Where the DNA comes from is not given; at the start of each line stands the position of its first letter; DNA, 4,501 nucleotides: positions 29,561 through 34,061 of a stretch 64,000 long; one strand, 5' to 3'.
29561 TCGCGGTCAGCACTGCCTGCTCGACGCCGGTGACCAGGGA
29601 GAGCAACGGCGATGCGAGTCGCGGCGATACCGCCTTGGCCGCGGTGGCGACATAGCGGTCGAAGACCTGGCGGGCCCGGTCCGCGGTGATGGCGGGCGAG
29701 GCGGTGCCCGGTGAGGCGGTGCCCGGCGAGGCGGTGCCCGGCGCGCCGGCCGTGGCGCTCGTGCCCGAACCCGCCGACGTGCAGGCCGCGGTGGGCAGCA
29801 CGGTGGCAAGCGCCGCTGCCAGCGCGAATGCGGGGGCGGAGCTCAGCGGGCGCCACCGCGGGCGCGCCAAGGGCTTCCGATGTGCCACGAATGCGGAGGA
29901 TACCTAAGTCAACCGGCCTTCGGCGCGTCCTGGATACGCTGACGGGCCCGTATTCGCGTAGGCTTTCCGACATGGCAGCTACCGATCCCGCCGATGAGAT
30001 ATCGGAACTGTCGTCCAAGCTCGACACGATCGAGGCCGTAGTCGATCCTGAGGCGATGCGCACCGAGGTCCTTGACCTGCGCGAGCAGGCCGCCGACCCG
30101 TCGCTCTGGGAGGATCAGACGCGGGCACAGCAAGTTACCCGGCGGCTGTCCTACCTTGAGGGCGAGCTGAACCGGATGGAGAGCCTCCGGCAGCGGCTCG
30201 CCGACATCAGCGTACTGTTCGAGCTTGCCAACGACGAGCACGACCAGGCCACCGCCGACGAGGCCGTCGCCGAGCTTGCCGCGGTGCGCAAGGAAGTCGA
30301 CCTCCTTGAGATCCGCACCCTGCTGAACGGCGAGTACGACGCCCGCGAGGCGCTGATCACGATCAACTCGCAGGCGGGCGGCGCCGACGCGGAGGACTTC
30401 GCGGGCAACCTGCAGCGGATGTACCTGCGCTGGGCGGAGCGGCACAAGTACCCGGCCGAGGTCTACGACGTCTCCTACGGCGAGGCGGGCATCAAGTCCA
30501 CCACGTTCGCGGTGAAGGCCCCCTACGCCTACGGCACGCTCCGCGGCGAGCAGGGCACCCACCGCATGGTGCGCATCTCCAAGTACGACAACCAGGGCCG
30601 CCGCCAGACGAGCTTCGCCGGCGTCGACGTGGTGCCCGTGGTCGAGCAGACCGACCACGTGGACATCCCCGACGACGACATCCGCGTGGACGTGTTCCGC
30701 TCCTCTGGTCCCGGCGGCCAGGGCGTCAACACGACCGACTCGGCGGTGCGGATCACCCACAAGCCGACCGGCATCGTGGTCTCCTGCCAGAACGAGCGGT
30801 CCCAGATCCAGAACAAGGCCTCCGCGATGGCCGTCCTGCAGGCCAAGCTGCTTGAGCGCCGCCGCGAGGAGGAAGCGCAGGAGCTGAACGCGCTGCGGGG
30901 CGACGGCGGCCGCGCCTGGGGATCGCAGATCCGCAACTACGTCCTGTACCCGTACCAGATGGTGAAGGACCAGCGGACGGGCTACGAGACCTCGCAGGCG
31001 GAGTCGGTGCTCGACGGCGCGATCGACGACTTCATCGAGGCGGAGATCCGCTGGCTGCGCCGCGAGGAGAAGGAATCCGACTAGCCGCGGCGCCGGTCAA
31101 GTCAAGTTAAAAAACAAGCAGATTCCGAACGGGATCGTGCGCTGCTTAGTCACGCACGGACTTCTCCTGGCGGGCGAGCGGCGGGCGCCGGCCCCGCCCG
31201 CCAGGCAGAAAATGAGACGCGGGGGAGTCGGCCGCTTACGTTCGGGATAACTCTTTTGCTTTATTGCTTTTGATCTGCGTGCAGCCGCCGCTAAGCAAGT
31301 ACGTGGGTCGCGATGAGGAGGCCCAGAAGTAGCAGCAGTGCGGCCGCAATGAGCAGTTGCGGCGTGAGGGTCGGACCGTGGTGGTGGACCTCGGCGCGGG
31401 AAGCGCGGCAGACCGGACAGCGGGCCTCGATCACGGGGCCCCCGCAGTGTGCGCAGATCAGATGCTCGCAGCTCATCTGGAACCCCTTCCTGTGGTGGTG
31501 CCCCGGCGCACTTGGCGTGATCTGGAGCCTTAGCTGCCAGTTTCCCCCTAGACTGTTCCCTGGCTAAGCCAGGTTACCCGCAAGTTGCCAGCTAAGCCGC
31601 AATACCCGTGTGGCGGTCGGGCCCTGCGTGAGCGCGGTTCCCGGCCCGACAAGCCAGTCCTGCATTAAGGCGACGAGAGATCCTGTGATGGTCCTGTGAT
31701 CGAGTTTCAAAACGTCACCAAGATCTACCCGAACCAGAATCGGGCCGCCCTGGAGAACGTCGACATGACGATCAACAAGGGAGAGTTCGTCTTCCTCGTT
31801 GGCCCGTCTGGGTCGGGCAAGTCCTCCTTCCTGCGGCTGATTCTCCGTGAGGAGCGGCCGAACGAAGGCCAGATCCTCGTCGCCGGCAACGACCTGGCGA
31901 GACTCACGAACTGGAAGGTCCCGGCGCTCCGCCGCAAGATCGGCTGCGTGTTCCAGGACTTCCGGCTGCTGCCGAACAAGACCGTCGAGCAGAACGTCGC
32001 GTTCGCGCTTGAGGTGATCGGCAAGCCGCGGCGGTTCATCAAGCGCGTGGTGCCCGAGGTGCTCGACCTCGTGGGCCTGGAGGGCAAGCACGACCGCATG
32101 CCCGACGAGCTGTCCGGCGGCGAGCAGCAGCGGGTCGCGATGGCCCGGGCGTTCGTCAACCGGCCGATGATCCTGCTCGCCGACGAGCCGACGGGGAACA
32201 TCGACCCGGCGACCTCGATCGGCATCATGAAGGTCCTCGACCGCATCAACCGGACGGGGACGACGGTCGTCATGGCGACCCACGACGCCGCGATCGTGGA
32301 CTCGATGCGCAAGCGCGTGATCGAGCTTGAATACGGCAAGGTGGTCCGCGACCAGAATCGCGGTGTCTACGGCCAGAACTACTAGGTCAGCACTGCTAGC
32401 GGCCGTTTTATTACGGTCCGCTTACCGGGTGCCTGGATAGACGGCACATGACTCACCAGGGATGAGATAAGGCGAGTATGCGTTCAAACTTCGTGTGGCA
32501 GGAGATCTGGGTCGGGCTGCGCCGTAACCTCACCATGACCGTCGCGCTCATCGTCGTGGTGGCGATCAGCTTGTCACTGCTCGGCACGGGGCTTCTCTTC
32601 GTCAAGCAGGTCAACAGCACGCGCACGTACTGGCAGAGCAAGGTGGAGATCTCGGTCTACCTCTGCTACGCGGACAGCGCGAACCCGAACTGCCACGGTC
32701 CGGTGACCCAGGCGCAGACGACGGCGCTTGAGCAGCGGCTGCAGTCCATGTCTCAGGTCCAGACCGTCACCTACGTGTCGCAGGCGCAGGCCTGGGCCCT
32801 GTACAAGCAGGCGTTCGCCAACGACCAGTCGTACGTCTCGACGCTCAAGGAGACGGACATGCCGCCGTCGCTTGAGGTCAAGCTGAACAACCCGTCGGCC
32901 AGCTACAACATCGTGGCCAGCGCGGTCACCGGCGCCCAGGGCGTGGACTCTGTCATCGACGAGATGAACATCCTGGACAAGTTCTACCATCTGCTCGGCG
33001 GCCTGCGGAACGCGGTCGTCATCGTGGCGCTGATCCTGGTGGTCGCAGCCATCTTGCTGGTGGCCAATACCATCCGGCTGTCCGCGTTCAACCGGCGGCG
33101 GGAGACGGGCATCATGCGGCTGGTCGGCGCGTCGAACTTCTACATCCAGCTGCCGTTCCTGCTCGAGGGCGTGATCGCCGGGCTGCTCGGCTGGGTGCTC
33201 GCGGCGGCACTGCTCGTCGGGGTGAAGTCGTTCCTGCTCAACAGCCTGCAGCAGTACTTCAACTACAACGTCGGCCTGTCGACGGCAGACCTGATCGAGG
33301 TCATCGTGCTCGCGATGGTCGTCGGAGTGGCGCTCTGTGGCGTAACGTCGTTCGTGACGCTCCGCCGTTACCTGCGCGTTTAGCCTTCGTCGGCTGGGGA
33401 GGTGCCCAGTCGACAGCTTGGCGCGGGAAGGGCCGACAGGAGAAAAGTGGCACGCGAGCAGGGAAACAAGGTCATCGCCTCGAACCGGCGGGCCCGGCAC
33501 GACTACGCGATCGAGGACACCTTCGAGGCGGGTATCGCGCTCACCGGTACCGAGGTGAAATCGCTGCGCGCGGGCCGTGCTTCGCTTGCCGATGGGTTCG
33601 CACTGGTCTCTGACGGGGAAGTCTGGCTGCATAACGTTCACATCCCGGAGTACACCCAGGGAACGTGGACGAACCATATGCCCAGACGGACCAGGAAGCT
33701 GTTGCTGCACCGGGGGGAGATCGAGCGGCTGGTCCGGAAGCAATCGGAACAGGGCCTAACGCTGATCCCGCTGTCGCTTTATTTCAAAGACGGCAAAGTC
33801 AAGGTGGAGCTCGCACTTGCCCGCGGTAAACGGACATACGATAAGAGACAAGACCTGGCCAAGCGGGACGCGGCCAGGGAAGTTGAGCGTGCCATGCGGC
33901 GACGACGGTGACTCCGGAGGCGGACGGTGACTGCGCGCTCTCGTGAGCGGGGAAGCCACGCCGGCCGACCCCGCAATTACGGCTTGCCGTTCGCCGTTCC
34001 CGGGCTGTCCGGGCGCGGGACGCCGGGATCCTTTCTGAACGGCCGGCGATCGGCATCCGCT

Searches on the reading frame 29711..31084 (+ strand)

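Call 11: search_protein_families(library=pfam, proteins=[window:29711-31084:+], max_evalue=0.001)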
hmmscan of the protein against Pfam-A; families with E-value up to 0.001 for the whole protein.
window:29711-31084:+ (457 aa): 2 families
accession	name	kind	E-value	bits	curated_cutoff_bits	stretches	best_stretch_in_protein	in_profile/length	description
PF03462.23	PCRF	-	2.4e-52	178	24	1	117-305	2-194/194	PCRF domain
PF00472.26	RF-1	-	3.7e-39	133.7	35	1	315-422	4-116/116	RF-1 domain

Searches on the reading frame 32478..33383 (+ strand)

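Call 11: search_protein_families(library=pfam, proteins=[window:32478-33383:+], max_evalue=0.001)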
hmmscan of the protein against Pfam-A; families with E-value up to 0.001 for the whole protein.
window:32478-33383:+ (301 aa): 2 families
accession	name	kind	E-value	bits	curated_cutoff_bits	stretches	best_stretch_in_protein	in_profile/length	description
PF18075.7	FtsX_ECD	-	5.3e-20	72.3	23.5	1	56-159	1-96/96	FtsX extracellular domain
PF02687.27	FtsX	-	2.5e-14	53.8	25.5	1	182-299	2-116/120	FtsX-like permease C-terminal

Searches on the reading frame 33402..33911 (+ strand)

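Call 11: search_protein_families(library=pfam, proteins=[window:33402-33911:+], max_evalue=0.001)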
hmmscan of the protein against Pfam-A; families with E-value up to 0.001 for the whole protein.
window:33402-33911:+ (169 aa): 1 family
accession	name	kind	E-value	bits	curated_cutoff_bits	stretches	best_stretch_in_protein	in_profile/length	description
PF01668.23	SmpB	-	1.6e-63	213.4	27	1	25-166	1-142/143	SmpB protein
